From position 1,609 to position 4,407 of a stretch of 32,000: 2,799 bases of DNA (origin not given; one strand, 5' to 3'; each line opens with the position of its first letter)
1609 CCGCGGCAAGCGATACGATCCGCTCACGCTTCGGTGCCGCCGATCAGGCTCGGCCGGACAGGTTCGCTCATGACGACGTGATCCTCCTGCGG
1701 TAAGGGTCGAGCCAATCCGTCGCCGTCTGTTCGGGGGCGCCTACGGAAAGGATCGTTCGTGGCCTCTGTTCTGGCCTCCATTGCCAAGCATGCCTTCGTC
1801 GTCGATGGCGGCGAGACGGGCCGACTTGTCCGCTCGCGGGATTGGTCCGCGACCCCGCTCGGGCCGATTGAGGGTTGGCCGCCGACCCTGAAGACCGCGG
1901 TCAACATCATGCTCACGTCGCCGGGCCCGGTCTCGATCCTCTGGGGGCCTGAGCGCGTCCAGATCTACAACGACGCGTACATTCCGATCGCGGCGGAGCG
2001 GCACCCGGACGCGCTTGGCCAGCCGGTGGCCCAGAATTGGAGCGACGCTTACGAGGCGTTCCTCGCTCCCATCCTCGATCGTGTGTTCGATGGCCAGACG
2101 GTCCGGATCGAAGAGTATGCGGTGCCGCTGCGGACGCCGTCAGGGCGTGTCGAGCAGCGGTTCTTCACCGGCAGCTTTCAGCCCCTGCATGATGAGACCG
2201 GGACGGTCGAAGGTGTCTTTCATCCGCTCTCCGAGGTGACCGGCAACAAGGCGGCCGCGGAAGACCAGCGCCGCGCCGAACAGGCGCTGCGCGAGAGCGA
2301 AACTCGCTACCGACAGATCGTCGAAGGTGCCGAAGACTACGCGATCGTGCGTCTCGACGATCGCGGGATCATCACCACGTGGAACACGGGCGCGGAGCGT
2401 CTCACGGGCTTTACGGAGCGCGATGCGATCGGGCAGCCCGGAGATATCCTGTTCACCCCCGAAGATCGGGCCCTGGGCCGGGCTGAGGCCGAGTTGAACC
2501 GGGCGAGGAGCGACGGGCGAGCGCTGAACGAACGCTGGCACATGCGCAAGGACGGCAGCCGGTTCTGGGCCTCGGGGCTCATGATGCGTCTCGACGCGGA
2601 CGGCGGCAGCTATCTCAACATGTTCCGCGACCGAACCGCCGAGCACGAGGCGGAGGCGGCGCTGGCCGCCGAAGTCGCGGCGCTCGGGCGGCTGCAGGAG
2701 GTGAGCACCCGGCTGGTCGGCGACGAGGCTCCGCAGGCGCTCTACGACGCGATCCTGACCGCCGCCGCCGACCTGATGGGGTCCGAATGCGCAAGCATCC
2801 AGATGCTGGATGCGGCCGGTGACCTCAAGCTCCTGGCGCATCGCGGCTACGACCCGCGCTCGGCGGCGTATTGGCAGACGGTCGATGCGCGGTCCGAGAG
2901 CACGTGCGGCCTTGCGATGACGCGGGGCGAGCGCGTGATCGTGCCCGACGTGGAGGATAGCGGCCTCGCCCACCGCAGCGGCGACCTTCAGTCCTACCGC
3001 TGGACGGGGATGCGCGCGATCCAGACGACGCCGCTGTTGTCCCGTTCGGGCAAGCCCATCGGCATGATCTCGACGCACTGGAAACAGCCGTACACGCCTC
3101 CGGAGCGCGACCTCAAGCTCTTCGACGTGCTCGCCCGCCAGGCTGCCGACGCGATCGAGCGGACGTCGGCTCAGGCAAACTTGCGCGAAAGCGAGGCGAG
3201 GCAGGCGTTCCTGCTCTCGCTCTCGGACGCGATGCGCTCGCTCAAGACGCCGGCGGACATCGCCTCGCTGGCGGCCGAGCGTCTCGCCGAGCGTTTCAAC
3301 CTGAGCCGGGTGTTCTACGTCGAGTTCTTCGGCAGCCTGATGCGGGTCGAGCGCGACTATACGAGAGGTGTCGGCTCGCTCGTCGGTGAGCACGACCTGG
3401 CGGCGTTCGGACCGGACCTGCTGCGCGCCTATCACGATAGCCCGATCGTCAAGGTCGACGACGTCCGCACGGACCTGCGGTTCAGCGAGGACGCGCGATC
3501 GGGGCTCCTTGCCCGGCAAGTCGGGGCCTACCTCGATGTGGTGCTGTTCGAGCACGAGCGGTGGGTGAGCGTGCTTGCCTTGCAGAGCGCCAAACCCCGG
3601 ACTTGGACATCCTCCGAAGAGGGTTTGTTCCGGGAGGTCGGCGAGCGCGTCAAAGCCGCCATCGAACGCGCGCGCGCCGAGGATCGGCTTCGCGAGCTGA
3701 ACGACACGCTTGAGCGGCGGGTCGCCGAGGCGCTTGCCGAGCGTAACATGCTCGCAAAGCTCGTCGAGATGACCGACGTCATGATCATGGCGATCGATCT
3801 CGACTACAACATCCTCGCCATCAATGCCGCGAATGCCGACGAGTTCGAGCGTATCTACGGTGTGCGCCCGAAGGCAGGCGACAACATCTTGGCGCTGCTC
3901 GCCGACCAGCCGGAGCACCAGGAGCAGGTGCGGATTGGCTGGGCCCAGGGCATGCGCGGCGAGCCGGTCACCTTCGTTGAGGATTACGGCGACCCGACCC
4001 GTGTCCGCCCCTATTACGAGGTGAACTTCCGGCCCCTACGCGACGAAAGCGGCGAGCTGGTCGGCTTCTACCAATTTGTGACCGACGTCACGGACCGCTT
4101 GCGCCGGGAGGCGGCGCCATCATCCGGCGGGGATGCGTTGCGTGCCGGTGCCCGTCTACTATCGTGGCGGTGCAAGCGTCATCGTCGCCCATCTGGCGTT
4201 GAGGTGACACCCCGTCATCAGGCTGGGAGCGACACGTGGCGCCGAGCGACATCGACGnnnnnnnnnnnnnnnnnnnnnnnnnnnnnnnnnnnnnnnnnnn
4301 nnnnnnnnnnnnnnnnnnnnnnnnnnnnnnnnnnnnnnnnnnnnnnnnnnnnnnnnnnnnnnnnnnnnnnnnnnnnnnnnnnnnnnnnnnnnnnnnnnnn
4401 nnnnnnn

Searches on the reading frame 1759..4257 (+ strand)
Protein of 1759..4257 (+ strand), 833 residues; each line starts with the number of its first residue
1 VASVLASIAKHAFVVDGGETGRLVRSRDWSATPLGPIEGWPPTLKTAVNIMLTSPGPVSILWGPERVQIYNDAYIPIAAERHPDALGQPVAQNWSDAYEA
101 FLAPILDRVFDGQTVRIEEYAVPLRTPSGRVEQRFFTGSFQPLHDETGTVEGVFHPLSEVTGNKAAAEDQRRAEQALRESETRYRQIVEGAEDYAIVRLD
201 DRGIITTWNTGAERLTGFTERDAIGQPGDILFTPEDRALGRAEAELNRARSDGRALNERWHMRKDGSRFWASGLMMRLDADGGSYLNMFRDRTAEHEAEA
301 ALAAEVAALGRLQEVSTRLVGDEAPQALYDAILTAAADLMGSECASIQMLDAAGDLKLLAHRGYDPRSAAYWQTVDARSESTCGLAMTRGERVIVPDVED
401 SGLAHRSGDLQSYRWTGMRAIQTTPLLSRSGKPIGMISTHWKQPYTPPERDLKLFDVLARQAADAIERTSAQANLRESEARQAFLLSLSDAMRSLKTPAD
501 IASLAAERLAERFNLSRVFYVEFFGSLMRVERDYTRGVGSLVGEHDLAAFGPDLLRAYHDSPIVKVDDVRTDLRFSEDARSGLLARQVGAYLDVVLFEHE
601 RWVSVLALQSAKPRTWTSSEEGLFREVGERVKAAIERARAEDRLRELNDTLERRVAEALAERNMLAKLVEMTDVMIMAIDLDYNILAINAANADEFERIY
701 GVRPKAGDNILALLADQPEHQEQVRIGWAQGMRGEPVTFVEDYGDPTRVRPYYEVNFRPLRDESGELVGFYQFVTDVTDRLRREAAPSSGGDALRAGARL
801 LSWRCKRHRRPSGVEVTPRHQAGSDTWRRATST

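Call 66: find_homologous_proteins(query=window:1759-4257:+, max_evalue=1e-50)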
Query window:1759-4257:+ (833 aa): 722 proteins with E <= 1e-50 among 8000 candidates; the best 120 are listed.
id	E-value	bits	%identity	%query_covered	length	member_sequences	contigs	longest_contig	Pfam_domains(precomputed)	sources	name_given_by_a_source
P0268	0.0e+0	1746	98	96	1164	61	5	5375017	PF13426.14,PF13188.14,PF13185.13,PF01590.33,PF08448.17,PF02518.32,PF13492.13,PF00512.32,PF00989.32,PF00072.31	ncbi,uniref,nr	ncbi:PAS domain S-box-containing protein [Methylorubrum extorquens]|uniref:PAS domain S-box protein 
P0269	0.0e+0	1535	88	96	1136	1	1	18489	PF13426.14,PF13185.13,PF01590.33,PF08448.17,PF02518.32,PF13492.13,PF00512.32,PF00072.31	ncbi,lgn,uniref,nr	ncbi:histidine kinase [Methylobacterium sp. Leaf123]|uniref:GAF domain-containing protein n=1 Tax=Me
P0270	0.0e+0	1530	86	96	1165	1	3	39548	PF13426.14,PF13188.14,PF13185.13,PF01590.33,PF08448.17,PF02518.32,PF13492.13,PF00512.32,PF00989.32,PF00072.31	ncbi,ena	-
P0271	0.0e+0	1512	85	96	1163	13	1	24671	PF13426.14,PF13188.14,PF13185.13,PF01590.33,PF08448.17,PF02518.32,PF13492.13,PF00512.32,PF00989.32,PF00072.31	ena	-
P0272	0.0e+0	1492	84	96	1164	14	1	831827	PF13426.14,PF13188.14,PF13185.13,PF01590.33,PF08448.17,PF02518.32,PF13492.13,PF00512.32,PF00989.32,PF00072.31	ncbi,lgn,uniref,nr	ncbi:histidine kinase [Methylobacterium sp. Leaf125]|uniref:PAS domain-containing protein n=1 Tax=Me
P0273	0.0e+0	1409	78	96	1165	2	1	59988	PF13426.14,PF13188.14,PF13185.13,PF01590.33,PF08448.17,PF02518.32,PF13492.13,PF00512.32,PF00989.32,PF00072.31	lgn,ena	-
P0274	0.0e+0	1367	78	96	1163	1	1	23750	PF13426.14,PF13188.14,PF13185.13,PF01590.33,PF08448.17,PF02518.32,PF13492.13,PF00512.32,PF00989.32,PF00072.31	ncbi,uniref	ncbi:PAS domain S-box protein [Novosphingobium sp. RD2P27]|uniref:histidine kinase n=1 Tax=Novosphin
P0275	0.0e+0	1327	80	91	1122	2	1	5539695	PF13426.14,PF13185.13,PF01590.33,PF08448.17,PF02518.32,PF13492.13,PF00512.32,PF00989.32,PF00072.31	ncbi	ncbi:PAS domain-containing protein [Methylobacterium radiodurans]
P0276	0.0e+0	1141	66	75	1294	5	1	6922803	PF08447.19,PF13426.14,PF13188.14,PF13185.13,PF01590.33,PF08448.17,PF02518.32,PF13492.13,PF00512.32,PF00989.32,PF00072.31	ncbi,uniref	ncbi:PAS domain S-box protein [Methylobacterium tardum]|uniref:PAS domain S-box protein n=1 Tax=Meth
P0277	0.0e+0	1071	70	75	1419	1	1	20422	PF08447.19,PF13426.14,PF13188.14,PF13185.13,PF08448.17,PF02518.32,PF00512.32,PF00989.32,PF00072.31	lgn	-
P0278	0.0e+0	1045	69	59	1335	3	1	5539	PF13426.14,PF13188.14,PF13185.13,PF01590.33,PF08448.17,PF02518.32,PF13492.13,PF00512.32,PF00989.32,PF00072.31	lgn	-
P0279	0.0e+0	1035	77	64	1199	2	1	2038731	PF13185.13,PF01590.33,PF08448.17,PF02518.32,PF13492.13,PF00512.32,PF00072.31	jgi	jgi:PAS domain S-box-containing protein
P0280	0.0e+0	1033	60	93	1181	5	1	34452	PF13185.13,PF01590.33,PF08448.17,PF02518.32,PF13492.13,PF00512.32,PF00072.31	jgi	-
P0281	0.0e+0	1029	68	59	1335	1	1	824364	PF13426.14,PF13188.14,PF13185.13,PF01590.33,PF08448.17,PF02518.32,PF13492.13,PF00512.32,PF00989.32,PF00072.31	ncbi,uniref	ncbi:GAF domain-containing protein [Sphingomonas trueperi]|uniref:GAF domain-containing protein n=1 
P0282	4.9e-290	982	72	65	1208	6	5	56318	PF13185.13,PF01590.33,PF08448.17,PF02518.32,PF13492.13,PF00512.32,PF00072.31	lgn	-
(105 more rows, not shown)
